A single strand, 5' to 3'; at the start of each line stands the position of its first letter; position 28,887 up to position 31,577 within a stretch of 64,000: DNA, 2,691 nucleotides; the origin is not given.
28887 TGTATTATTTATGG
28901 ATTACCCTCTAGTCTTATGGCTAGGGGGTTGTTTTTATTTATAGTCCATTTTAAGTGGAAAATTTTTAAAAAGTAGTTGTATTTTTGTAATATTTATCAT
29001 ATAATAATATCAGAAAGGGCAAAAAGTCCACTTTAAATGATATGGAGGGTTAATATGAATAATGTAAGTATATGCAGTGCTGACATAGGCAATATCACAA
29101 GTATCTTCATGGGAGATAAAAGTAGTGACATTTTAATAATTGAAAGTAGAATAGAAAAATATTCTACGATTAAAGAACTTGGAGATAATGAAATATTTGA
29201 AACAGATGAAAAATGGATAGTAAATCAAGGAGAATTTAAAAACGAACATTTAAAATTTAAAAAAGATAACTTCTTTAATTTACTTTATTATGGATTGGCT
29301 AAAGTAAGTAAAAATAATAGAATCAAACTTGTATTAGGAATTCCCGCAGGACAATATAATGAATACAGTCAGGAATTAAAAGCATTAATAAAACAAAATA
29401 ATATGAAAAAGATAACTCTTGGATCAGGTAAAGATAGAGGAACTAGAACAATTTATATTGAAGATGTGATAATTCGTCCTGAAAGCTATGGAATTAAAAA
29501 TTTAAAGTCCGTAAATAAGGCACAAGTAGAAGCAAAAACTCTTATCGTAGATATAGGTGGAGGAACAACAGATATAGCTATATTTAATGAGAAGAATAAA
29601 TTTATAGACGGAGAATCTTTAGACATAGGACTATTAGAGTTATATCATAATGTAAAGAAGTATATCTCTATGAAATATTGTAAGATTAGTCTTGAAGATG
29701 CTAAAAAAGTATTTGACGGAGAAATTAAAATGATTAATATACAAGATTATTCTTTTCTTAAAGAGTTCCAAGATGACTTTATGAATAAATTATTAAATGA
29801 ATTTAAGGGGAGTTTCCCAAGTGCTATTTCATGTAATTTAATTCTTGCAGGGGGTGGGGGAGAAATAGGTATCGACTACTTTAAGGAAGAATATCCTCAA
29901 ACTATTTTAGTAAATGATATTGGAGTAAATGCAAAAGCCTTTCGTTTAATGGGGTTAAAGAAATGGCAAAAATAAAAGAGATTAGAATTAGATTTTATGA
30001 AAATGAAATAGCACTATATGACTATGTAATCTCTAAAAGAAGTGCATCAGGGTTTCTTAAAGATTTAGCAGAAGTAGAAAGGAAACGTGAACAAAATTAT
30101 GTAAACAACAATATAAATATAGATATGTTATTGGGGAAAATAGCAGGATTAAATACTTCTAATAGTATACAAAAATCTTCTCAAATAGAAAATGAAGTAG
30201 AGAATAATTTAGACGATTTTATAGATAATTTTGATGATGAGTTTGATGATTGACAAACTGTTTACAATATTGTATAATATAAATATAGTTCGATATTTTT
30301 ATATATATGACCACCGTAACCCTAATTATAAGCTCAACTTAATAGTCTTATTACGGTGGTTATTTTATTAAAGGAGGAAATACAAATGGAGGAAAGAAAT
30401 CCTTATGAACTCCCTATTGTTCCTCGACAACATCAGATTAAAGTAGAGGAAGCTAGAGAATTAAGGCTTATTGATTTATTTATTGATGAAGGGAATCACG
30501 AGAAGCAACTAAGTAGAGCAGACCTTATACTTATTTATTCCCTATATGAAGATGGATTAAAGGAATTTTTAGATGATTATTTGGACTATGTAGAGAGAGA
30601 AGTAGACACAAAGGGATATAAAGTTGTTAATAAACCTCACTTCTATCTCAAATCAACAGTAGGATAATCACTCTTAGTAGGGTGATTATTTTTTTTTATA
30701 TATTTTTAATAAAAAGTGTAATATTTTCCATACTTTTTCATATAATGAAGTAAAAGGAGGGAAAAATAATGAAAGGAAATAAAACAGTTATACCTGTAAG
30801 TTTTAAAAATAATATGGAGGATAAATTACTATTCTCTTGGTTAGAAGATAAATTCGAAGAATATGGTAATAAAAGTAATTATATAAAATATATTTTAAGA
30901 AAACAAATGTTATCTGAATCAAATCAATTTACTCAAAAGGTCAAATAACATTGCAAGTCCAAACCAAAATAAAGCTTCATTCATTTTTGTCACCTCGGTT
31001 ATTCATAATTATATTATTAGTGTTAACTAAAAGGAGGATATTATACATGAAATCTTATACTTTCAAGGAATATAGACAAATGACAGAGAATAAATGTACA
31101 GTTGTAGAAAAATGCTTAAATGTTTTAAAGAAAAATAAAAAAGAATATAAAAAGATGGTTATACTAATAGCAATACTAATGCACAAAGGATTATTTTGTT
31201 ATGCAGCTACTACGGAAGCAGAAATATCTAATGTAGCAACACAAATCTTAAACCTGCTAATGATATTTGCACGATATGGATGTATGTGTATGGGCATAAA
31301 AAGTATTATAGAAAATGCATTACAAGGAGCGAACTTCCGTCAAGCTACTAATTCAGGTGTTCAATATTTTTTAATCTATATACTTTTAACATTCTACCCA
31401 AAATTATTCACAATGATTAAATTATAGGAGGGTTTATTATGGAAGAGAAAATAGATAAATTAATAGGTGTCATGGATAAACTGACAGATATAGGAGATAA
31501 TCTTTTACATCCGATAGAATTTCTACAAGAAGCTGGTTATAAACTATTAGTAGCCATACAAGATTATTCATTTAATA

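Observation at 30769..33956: T4SS-like triad (pilin-like, small 2-TM protein, VirB4/VirD4-type ATPase) plus an RHH protein inside a phage genome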

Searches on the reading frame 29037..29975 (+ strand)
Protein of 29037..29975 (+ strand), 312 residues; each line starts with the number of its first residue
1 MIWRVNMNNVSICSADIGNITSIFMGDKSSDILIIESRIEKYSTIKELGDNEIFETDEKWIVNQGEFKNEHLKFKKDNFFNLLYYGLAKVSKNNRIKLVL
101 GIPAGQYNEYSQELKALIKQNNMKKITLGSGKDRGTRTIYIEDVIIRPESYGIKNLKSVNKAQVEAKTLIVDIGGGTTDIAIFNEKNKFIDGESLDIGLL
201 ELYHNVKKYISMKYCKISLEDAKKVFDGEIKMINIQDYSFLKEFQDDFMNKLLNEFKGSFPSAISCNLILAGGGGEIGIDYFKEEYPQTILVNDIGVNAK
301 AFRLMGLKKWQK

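Call 4: search_protein_families(library=pfam, proteins=[window:29037-29975:+], max_evalue=1)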
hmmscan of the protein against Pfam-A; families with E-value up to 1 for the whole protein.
window:29037-29975:+ (312 aa): 10 families
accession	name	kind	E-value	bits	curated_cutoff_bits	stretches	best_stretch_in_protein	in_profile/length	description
PF17989.7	ALP_N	-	6.4e-10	39.9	26.3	1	63-152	59-148/148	Actin like proteins N terminal domain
PF21522.3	MreB-like_C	-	0.00011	23.3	27.8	1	170-277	1-116/123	Archaeal actin homologue MreB-like, C-terminal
PF06723.19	MreB_Mbl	-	0.00015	21.1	27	1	167-215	146-193/327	MreB/Mbl protein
PF22128.2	Alp7A_like_C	-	0.0013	19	22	1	167-188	1-22/156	Alp7A C-terminal domain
PF06277.17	EutA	-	0.0017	17.7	27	1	165-204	142-182/475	Ethanolamine utilisation protein EutA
PF02541.22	Ppx-GppA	-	0.0022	17.9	27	1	164-203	110-148/285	Ppx/GppA phosphatase family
PF14450.12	FtsA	-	0.0058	17.4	31.8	1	170-187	2-19/127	Cell division protein FtsA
PF13941.12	MutL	-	0.032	13.5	27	1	114-187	192-265/450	MutL protein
PF21523.3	ParM_N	-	0.063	13.8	27.4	1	167-224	6-65/159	Plasmid segregation protein ParM, C-terminal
PF01968.24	Hydantoinase_A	-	0.18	11.4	22.9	1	152-187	65-100/291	Hydantoinase/oxoprolinase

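Call 5: search_protein_families(library=phrogs, proteins=[window:29037-29975:+], max_evalue=0.01)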
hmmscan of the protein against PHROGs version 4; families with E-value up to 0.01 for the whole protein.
window:29037-29975:+ (312 aa): 1 family
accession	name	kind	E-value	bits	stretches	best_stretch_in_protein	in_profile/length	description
phrog_691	-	DNA, RNA and nucleotide metabolism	7.4e-30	105.2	1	9-311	2-327/329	partition protein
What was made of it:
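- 29037..29975 (+): ParM/actin-like protein gene. It is a recurrent neighbour of the module and may be functionally linked to it. It matches Pfam ALP_N at 6.4e-10 (call 4) and phrog_691 'partition protein' at 7e-30 (call 5).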

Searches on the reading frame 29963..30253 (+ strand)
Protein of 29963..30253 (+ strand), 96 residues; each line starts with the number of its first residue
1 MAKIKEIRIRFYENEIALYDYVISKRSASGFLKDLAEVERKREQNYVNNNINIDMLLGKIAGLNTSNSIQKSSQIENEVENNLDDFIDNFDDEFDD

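Call 4: search_protein_families(library=pfam, proteins=[window:29963-30253:+], max_evalue=1)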
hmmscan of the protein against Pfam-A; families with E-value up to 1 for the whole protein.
window:29963-30253:+ (96 aa): 0 families

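Call 5: search_protein_families(library=phrogs, proteins=[window:29963-30253:+], max_evalue=0.01)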
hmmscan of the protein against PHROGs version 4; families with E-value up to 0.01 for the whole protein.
window:29963-30253:+ (96 aa): 1 family
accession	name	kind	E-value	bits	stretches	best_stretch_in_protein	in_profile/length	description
phrog_4223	-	unknown function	0.00042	21.6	1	5-46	2-45/67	-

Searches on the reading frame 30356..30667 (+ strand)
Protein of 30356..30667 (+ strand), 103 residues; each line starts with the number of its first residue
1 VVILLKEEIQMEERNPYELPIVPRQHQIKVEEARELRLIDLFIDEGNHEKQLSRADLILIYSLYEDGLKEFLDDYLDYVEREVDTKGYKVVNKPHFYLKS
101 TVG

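Call 4: search_protein_families(library=pfam, proteins=[window:30356-30667:+], max_evalue=1)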
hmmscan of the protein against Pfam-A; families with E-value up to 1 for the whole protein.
window:30356-30667:+ (103 aa): 2 families
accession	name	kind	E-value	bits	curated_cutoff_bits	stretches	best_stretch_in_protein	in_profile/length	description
PF18737.6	HEPN_MAE_28990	-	0.0077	16.9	26.8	1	44-82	27-67/211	MAE_28990/MAE_18760-like HEPN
PF18735.6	HEPN_RiboL-PSP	-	0.08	13.3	28.4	1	34-87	8-65/191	RiboL-PSP-HEPN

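Call 5: search_protein_families(library=phrogs, proteins=[window:30356-30667:+], max_evalue=0.01)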
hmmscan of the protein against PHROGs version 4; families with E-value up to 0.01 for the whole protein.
window:30356-30667:+ (103 aa): 0 families

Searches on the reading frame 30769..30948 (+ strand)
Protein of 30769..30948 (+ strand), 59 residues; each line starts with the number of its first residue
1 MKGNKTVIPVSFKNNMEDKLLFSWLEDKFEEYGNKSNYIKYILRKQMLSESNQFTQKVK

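Call 4: search_protein_families(library=pfam, proteins=[window:30769-30948:+], max_evalue=1)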
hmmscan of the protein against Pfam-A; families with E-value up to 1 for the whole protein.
window:30769-30948:+ (59 aa): 0 families

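Call 5: search_protein_families(library=phrogs, proteins=[window:30769-30948:+], max_evalue=0.01)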
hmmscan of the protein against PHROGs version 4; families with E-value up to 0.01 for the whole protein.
window:30769-30948:+ (59 aa): 2 families
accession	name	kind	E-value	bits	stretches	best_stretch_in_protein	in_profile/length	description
phrog_4223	-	unknown function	0.00017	22.9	1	8-52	4-44/67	-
phrog_14312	-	unknown function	0.00019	22.8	1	6-59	4-50/87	-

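Call 15: search_protein_families(library=ncbifam, proteins=[window:30769-30948:+], max_evalue=1)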
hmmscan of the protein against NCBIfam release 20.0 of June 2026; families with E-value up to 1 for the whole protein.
window:30769-30948:+ (59 aa): 0 families

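Call 16: search_protein_families(library=padloc, proteins=[window:30769-30948:+], max_evalue=1)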
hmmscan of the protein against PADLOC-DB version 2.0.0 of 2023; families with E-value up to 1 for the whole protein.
window:30769-30948:+ (59 aa): 0 families

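Call 88: search_solved_structures(query=A8, max_evalue=10)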
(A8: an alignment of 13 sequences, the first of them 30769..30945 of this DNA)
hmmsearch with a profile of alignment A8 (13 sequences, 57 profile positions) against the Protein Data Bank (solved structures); distinct sequences matched with E-value up to 10: 0.
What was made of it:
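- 30769..30948 (+): 59-aa RHH-like, ParR-like small DNA-binding protein (counterpart of SPP1 gp31). It is the first gene of the module. It has no Pfam or PDB match (calls 4, 88).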

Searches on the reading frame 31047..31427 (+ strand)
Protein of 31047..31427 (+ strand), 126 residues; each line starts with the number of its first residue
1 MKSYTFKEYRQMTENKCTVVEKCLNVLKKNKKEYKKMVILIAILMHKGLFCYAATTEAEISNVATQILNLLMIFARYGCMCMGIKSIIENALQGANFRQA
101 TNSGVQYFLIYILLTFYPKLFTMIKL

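Call 4: search_protein_families(library=pfam, proteins=[window:31047-31427:+], max_evalue=1)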
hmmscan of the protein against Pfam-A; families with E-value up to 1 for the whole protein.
window:31047-31427:+ (126 aa): 1 family
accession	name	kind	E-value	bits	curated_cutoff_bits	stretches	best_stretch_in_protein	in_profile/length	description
PF05608.18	RTE1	-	0.38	11.3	29.4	1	2-48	103-149/149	RTE1-like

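Call 5: search_protein_families(library=phrogs, proteins=[window:31047-31427:+], max_evalue=0.01)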
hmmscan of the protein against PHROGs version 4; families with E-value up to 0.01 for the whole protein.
window:31047-31427:+ (126 aa): 0 families

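Call 15: search_protein_families(library=ncbifam, proteins=[window:31047-31427:+], max_evalue=1)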
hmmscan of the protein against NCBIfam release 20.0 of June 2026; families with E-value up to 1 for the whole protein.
window:31047-31427:+ (126 aa): 3 families
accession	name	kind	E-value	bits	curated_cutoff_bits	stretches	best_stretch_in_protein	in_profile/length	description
TIGR02968.1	succ_dehyd_anc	equivalog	0.0029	17.8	41.8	1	37-116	22-100/105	succinate dehydrogenase, hydrophobic membrane anchor protein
TIGR04154.1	archaeo_STT3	subfamily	0.072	11.4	450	1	18-124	222-331/831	oligosaccharyl transferase, archaeosortase A system-associated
NF041748.1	Drt3b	equivalog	0.091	11.4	350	1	9-117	438-541/647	antiviral reverse transcriptase Drt3b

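Call 16: search_protein_families(library=padloc, proteins=[window:31047-31427:+], max_evalue=1)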
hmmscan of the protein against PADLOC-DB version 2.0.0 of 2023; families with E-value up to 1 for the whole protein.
window:31047-31427:+ (126 aa): 1 family
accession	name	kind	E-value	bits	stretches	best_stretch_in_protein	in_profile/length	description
PDLC01362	Cmr5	-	0.005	15.4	1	17-103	10-95/110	CAS-III-B; effector_SS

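Call 21: search_dna_similar(query=window:31047-31427:+, collection=phages, mode=protein, max_evalue=10, max_rows=30)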
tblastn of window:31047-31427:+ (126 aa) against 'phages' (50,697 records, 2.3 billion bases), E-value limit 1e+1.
Records with a match: 1; places in all: 1; records where one place covers at least 80% of the query: 0.
Best place of each record, by identity: <60% 1.
By first word of the organism name: Clostridium 1.
By host as written in the record: Clostridium perfringens 1.
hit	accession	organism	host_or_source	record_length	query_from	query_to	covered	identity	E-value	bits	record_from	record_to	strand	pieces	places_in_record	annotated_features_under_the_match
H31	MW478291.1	Clostridium phage phiCp-D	Clostridium perfringens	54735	59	125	53%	26.9%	4e+0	32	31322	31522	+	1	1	hypothetical protein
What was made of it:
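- Tried and rejected: No significant hit (call 21).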

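Call 52: find_homologous_proteins(query=A3, max_evalue=0.001)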
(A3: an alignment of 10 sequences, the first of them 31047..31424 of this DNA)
Query A3 (10 sequences) (126 aa, profile of the alignment): 148 proteins with E <= 0.001 among 727 candidates; the best 120 are listed.
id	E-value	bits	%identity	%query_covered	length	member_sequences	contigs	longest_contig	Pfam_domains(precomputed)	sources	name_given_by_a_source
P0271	1.3e-28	118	88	100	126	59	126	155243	-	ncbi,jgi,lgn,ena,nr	jgi:succinate dehydrogenase hydrophobic anchor subunit|nr:MAG TPA: hypothetical protein [Caudovirice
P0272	3.8e-28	116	87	100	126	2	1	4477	-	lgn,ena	-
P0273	5.5e-28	116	83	100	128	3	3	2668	-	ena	-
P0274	8.1e-28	115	87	100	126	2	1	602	-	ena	-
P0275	8.0e-27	112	87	100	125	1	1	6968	-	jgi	jgi:succinate dehydrogenase hydrophobic anchor subunit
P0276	3.2e-26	110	73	100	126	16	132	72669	-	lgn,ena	-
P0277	8.4e-26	109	-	-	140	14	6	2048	-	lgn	-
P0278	2.0e-25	107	87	91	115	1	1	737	-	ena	-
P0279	3.9e-25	107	74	100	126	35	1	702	-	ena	-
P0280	4.2e-25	106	99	79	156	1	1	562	-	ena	-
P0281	3.3e-23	100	78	100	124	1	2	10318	-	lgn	-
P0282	6.7e-23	99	70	100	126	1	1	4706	-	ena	-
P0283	7.0e-23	99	75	100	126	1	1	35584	-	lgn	-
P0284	3.7e-21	94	75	100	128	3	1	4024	-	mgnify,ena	mgnify:FL=1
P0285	8.5e-21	92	73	100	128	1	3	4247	-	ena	-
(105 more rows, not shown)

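Call 53: search_solved_structures(query=A3, max_evalue=10)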
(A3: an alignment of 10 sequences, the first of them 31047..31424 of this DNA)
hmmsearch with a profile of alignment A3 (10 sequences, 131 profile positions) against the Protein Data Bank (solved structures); distinct sequences matched with E-value up to 10: 17.
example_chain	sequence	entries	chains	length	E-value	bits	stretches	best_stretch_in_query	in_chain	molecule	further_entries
9r1o_A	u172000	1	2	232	0.0017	21.9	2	47-129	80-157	sc-apCC-6-DPH-NR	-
8qad_A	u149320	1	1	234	0.014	18.9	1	57-129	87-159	sc-apCC-6-LLIA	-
5mfi_A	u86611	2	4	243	0.037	17.5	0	84-106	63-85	YIII(Dq.V2)4CqI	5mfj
7bsp_A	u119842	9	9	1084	0.21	15.1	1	20-87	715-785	ATP11C | Phospholipid-transporting ATPase IG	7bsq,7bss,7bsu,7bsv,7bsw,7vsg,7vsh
9vkg_A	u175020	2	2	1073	0.21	15.1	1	20-87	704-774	Phospholipid-transporting ATPase IG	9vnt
9vsl_A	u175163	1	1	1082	0.22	15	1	20-87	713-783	Phospholipid-transporting ATPase IG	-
6lkn_A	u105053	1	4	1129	0.24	14.9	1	20-87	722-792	Phospholipid-transporting ATPase IG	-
8zmd_R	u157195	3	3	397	0.4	14.2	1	43-119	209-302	Proteinase-activated receptor 2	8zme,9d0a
7c12_A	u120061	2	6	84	0.5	13.9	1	6-64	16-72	Glutaredoxin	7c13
9e7r_R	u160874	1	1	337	0.52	13.8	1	43-119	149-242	Proteinase-activated receptor 2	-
4d49_A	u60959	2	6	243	0.52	13.8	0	84-106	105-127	ARMADILLO REPEAT PROTEIN ARM00027 | YIII(Dq.V1)4CPAF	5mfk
8ydl_A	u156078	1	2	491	0.84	13.2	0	14-49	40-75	Fusion glycoprotein F2, F1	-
7c10_A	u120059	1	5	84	0.89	13.1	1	7-64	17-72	Glutaredoxin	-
8oh7_A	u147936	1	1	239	1.3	12.5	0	84-106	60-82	Designed Armadillo repeat protein with four internal modules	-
7qnp_AAA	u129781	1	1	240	1.3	12.5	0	84-106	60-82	Designed Armadillo Repeat Protein N(A4)M4C(AII)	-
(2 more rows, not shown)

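Call 80: search_protein_families(library=pfam, alignment_id=A7, max_evalue=1)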
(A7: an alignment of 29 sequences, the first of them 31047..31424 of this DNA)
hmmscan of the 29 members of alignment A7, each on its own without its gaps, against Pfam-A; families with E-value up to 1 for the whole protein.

A. member 1, window:31047-31424:+ (126 aa): 1 family
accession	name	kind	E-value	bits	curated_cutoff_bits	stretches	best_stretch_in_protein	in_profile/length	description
PF05608.18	RTE1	-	0.38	11.3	29.4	1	2-48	103-149/149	RTE1-like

B. families by the number of members that match (of 29 scanned): 18 families
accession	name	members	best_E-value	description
PF04956.18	TrbC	2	0.016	TrbC/VIRB2 pilin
PF06398.17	Pex24p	2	0.11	Integral peroxisomal membrane peroxin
PF06703.16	SPC25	1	0.0012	Microsomal signal peptidase 25 kDa subunit (SPC25)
PF20177.3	DUF6542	1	0.0039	Domain of unknown function (DUF6542)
PF19808.4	DUF6291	1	0.0057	Family of unknown function (DUF6291)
PF15978.11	TnsD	1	0.0071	Tn7-like transposition protein D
PF14325.12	DUF4383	1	0.013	Domain of unknown function (DUF4383)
PF18895.5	T4SS_pilin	1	0.014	Type IV secretion system pilin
PF03184.25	DDE_1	1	0.047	DDE superfamily endonuclease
PF19883.4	DUF6356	1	0.058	Family of unknown function (DUF6356)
PF20726.3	Nairovirus_Gn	1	0.077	Nairovirus, structural glycoprotein Gn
PF23566.1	RTG2_C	1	0.091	RTG2 C-terminal domain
PF01951.21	Archease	1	0.096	Archease protein family (MTH1598/TM1083)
PF06260.17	DUF1024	1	0.13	Protein of unknown function (DUF1024)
PF12597.13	Cox20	1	0.18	Cytochrome c oxidase assembly protein COX20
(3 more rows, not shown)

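Call 92: search_protein_families(library=pfam, alignment_id=A9, max_evalue=1)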
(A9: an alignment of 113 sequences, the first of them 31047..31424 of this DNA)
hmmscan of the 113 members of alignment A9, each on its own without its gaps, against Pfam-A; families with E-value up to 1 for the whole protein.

A. member 1, window:31047-31424:+ (126 aa): 1 family
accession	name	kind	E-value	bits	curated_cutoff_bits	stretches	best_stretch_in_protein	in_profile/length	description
PF05608.18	RTE1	-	0.38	11.3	29.4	1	2-48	103-149/149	RTE1-like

B. families by the number of members that match (of 113 scanned): 38 families (the first 25 are shown)
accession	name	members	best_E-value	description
PF04956.18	TrbC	3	0.00037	TrbC/VIRB2 pilin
PF02153.23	PDH_N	3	0.059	Prephenate dehydrogenase, nucleotide-binding domain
PF18895.5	T4SS_pilin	2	0.014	Type IV secretion system pilin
PF03706.18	LPG_synthase_TM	2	0.038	Lysylphosphatidylglycerol synthase TM region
PF05608.18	RTE1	2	0.049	RTE1-like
PF07155.17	ECF-ribofla_trS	2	0.081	ECF-type riboflavin transporter, S component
PF22744.3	Toast-rack_PspC-Cterm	2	0.089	ToastRack found in some PspC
PF04246.17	RseC_MucC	2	0.12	Positive regulator of sigma(E), RseC/MucC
PF09648.15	YycI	2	0.26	YycI protein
PF18186.6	SLATT_4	1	0.003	SMODS and SLOG-associating 2TM effector domain family 4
PF20177.3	DUF6542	1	0.0039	Domain of unknown function (DUF6542)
PF05987.18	DUF898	1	0.0082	Bacterial protein of unknown function (DUF898)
PF22709.1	Mu_Gam-Sipho_Gp157-TOTE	1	0.012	Mu Gam/Sipho_Gp157-like domain of the TOTE conflict systems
PF00410.24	Ribosomal_S8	1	0.013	Ribosomal protein S8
PF02508.19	Rnf-Nqr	1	0.018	Rnf-Nqr subunit, membrane protein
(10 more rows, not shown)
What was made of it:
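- TrbC and T4SS_pilin are the top Pfam families across 113 members (call 92).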
